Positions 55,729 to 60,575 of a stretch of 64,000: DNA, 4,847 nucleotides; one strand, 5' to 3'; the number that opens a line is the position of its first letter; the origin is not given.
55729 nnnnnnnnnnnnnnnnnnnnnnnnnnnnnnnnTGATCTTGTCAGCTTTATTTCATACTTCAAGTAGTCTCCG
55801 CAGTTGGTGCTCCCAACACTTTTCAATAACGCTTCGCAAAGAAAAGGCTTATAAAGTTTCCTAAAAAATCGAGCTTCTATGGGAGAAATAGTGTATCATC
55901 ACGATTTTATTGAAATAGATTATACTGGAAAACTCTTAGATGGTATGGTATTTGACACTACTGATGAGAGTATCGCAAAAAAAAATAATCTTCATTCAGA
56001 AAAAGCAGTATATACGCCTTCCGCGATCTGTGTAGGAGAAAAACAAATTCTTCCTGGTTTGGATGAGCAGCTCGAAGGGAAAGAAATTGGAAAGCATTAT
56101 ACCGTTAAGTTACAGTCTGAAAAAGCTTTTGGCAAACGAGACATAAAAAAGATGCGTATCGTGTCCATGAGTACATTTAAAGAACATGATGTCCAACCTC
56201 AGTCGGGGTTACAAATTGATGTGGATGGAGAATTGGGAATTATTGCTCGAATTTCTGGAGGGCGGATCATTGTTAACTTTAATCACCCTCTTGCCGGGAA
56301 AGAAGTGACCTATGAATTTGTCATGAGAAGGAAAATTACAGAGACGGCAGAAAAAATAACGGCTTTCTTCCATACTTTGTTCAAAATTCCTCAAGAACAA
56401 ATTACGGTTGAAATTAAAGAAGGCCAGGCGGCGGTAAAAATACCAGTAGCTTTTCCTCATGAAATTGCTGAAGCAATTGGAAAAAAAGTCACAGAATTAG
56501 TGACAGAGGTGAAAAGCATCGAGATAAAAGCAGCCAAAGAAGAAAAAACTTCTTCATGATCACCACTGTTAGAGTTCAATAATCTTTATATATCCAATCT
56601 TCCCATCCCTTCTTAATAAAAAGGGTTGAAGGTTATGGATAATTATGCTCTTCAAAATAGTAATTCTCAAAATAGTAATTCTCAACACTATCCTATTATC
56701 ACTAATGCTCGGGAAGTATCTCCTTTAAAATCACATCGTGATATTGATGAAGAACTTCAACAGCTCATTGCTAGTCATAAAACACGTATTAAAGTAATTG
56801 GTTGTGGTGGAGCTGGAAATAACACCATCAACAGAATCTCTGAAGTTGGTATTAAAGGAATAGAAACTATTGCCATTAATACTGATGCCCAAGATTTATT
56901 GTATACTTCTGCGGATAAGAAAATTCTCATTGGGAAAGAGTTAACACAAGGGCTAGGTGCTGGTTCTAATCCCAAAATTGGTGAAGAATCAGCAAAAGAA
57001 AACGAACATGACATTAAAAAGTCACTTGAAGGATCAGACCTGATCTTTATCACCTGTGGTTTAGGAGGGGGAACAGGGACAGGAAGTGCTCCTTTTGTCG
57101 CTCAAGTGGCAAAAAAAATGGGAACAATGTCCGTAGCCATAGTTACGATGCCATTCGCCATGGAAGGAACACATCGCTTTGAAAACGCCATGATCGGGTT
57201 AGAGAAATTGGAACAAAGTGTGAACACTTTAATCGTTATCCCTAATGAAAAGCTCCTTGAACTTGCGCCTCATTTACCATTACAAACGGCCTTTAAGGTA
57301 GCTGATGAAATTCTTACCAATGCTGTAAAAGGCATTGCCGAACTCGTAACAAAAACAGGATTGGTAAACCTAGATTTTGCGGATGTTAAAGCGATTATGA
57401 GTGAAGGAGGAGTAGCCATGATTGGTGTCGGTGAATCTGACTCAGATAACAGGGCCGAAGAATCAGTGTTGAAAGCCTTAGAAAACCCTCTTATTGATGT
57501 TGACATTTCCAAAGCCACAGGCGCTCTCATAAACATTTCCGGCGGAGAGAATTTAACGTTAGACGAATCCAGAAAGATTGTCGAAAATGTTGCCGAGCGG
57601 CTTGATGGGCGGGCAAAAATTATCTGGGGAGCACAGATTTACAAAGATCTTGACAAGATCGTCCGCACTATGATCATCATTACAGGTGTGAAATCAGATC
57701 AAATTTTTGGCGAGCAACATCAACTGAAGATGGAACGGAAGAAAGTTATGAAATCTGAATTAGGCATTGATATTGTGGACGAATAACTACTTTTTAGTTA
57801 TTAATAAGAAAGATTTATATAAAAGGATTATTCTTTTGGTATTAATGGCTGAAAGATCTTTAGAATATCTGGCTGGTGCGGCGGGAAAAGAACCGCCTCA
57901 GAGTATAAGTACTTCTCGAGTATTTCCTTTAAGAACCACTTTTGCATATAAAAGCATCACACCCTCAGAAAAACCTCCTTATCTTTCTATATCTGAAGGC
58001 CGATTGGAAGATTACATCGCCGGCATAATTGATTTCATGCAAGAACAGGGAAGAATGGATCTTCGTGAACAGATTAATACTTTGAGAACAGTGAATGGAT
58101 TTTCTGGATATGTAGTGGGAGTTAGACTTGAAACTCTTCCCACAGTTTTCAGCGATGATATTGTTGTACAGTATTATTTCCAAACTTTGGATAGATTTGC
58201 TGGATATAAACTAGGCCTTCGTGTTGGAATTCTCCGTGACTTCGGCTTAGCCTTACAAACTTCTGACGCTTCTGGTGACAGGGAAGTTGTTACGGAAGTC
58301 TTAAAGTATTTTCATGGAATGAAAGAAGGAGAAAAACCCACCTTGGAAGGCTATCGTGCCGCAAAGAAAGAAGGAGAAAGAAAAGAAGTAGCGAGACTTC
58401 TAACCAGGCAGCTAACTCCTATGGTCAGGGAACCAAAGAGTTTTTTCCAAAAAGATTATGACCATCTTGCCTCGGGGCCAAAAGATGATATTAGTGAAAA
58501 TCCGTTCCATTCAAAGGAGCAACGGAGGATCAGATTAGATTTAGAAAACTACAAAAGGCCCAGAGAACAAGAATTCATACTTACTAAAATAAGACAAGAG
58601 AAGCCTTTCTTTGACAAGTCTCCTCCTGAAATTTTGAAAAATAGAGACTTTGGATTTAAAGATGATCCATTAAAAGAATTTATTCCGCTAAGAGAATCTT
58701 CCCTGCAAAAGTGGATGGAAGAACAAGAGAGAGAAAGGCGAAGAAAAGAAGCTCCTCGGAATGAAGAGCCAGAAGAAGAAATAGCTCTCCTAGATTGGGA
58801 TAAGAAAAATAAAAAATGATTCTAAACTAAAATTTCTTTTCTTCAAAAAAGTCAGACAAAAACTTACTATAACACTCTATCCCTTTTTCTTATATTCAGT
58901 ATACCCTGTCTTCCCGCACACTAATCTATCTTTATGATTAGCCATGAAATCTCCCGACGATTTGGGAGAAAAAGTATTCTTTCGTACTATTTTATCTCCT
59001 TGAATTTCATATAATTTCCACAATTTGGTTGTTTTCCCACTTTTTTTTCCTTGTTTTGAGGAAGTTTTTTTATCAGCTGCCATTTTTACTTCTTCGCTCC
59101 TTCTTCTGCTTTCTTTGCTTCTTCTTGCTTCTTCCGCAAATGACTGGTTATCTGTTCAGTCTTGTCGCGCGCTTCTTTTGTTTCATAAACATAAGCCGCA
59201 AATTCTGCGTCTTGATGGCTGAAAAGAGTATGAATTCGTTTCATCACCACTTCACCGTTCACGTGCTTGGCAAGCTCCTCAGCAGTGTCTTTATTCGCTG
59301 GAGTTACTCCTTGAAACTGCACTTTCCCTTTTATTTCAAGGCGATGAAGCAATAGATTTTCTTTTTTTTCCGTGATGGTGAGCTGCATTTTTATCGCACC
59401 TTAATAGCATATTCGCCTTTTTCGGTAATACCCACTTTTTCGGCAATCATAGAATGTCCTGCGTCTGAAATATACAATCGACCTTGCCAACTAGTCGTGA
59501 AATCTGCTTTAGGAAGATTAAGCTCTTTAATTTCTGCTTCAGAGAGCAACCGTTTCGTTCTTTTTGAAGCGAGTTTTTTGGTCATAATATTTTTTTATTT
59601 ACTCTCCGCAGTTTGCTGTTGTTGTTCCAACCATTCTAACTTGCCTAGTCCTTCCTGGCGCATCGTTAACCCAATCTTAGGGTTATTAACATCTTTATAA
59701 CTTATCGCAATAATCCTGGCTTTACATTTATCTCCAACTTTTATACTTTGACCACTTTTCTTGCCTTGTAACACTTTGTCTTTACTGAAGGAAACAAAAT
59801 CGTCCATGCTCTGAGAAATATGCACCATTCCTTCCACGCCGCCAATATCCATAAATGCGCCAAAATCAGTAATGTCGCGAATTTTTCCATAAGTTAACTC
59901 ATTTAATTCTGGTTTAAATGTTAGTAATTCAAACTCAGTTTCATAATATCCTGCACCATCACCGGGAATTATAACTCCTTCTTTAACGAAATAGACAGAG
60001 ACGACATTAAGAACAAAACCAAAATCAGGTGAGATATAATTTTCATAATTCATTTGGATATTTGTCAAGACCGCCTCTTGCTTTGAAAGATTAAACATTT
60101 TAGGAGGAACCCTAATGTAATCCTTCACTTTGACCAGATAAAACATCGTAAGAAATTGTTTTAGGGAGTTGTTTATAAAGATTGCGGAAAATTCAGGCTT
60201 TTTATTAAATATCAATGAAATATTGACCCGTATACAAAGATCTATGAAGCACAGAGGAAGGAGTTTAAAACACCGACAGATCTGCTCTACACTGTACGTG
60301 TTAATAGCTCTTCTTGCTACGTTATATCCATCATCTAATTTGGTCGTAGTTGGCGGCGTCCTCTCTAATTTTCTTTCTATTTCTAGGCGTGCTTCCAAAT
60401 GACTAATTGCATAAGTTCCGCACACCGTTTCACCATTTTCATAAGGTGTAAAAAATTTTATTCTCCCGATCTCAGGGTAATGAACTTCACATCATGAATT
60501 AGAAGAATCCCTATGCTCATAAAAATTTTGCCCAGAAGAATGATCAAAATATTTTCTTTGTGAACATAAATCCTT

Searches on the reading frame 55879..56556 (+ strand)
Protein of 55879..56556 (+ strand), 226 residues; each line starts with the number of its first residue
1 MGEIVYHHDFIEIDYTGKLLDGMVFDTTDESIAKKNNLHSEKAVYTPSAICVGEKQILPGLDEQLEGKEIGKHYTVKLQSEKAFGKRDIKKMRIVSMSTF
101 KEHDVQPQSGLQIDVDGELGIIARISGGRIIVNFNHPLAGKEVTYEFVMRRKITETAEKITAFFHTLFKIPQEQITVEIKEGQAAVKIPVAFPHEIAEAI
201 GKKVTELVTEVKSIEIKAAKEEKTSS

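Call 39: search_protein_families(library=pfam, proteins=[window:55879-56556:+], max_evalue=1)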
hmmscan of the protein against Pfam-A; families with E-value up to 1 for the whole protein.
window:55879-56556:+ (226 aa): 4 families
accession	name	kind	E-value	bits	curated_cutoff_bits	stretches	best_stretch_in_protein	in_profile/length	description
PF22199.2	FKBP26_IF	-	1.9e-13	50.6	27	1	93-138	1-46/46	FKBP26, IF domain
PF00254.34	FKBP_C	-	5.6e-10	39.9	21.1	1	7-97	7-84/94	FKBP-type peptidyl-prolyl cis-trans isomerase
PF04410.20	Gar1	-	0.085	13.1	29.3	1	30-91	14-75/92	Gar1/Naf1 RNA binding region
PF01938.26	TRAM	-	0.099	13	21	0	188-212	29-52/61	TRAM domain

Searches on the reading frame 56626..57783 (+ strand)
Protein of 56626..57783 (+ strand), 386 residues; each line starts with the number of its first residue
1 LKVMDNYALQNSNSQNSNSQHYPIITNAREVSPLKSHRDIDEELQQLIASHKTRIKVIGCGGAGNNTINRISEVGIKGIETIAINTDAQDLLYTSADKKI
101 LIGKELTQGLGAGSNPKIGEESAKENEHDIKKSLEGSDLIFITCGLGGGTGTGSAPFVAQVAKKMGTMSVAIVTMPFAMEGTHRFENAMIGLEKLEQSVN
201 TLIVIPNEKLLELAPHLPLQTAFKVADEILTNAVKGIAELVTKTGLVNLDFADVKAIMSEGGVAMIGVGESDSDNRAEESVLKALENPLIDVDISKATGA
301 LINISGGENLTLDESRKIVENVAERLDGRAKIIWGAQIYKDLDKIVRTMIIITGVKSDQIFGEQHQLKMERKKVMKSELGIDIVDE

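Call 39: search_protein_families(library=pfam, proteins=[window:56626-57783:+], max_evalue=1)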
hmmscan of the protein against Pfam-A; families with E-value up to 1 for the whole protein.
window:56626-57783:+ (386 aa): 5 families
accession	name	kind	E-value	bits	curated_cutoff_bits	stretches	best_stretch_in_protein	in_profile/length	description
PF00091.31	Tubulin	-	1.7e-47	162.6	33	1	54-213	1-188/190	Tubulin/FtsZ family, GTPase domain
PF12327.13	FtsZ_C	-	8.2e-32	109.8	27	1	262-356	1-95/95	FtsZ family, C-terminal domain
PF13809.12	Tubulin_2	-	0.021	14.5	27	1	135-176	159-206/356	Tubulin like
PF00899.27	ThiF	-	0.076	12.6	28.1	1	39-80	9-48/238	ThiF family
PF10411.14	DsbC_N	-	0.16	12.1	25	0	67-102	22-55/70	Disulfide bond isomerase protein N-terminal domain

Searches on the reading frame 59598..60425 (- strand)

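Call 39: search_protein_families(library=pfam, proteins=[window:59598-60425:-], max_evalue=1)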
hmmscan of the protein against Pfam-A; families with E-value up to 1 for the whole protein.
window:59598-60425:- (276 aa): 2 families
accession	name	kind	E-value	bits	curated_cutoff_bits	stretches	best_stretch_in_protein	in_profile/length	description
PF03876.22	SHS2_Rpb7-N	-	9.2e-13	48.6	24.8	1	101-157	1-57/57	SHS2 domain found in N terminus of Rpb7p/Rpc25p/MJ0397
PF00575.29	S1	-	5.3e-10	40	22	1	171-243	1-64/74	S1 RNA binding domain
